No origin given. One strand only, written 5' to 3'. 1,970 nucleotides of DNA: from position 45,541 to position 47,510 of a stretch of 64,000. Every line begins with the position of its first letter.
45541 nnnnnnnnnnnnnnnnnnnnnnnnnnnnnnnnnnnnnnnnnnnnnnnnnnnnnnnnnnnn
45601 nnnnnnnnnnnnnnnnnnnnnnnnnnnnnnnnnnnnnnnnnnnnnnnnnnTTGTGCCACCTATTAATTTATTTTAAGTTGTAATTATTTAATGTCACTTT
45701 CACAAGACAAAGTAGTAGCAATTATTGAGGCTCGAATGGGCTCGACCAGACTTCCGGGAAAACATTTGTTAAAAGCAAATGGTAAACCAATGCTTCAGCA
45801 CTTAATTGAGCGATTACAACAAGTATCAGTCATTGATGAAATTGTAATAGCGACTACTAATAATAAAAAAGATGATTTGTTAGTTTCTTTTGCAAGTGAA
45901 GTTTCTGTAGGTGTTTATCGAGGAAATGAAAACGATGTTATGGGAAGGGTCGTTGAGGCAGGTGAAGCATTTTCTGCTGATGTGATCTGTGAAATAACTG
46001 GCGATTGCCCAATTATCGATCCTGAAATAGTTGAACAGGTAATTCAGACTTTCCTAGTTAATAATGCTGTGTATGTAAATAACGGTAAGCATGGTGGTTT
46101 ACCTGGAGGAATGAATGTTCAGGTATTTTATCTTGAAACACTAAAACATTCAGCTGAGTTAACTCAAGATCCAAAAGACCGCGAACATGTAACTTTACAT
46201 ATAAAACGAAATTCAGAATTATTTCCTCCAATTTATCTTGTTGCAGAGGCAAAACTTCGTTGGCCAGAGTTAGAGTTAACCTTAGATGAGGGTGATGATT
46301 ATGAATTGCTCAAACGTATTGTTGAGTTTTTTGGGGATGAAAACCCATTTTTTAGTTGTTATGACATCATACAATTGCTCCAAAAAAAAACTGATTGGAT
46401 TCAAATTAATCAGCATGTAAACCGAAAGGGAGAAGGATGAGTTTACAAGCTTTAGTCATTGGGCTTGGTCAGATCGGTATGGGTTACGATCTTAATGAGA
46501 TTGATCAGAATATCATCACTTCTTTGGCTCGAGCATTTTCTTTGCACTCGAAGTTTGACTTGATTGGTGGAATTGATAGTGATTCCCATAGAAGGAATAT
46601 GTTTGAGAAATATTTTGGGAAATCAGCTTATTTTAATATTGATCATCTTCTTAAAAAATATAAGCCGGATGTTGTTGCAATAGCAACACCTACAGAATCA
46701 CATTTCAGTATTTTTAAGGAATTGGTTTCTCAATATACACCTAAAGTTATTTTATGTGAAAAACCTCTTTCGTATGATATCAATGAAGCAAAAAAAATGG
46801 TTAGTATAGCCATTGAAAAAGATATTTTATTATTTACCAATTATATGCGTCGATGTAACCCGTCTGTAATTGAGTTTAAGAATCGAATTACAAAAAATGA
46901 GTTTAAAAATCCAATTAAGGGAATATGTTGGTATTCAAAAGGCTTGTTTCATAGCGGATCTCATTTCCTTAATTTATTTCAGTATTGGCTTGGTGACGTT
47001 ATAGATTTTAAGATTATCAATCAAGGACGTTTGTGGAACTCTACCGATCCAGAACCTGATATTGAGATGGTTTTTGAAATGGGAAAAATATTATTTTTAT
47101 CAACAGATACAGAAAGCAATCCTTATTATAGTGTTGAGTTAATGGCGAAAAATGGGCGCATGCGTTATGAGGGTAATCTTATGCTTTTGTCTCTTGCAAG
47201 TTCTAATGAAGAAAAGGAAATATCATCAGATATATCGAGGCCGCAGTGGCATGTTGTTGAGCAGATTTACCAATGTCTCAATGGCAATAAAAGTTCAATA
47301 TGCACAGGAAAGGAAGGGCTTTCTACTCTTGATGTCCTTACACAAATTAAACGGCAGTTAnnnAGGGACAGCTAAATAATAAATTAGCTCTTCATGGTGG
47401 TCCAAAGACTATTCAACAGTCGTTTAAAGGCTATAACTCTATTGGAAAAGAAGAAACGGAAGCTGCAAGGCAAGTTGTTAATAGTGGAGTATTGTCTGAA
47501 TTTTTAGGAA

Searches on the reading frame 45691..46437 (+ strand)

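Call 44: search_protein_families(library=pfam, proteins=[window:45691-46437:+], max_evalue=0.000001)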
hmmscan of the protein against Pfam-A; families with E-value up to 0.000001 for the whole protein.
window:45691-46437:+ (249 aa): 2 families
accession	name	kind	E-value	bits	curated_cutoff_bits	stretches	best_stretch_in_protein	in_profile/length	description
PF02348.25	CTP_transf_3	-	1.5e-32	113.6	22.6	1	9-184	1-175/217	Cytidylyltransferase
PF12804.13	NTP_transf_3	-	1.9e-10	41.6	27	1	15-139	11-131/160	MobA-like NTP transferase domain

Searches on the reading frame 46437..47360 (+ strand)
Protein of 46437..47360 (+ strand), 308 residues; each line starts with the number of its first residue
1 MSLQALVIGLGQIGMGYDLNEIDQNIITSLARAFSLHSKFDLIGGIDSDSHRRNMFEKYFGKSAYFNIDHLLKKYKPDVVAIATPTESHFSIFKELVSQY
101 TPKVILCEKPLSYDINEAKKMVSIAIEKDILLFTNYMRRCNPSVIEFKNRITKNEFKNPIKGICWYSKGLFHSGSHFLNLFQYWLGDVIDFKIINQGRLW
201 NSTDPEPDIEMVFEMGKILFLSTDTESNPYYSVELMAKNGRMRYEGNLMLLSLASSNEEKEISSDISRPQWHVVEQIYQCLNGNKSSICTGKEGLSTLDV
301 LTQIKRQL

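Call 44: search_protein_families(library=pfam, proteins=[window:46437-47360:+], max_evalue=0.000001)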
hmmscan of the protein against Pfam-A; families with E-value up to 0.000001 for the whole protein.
window:46437-47360:+ (308 aa): 1 family
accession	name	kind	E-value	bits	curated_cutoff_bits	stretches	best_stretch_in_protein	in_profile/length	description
PF01408.29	GFO_IDH_MocA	-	2e-16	61.2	24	1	29-135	26-119/120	Oxidoreductase family, NAD-binding Rossmann fold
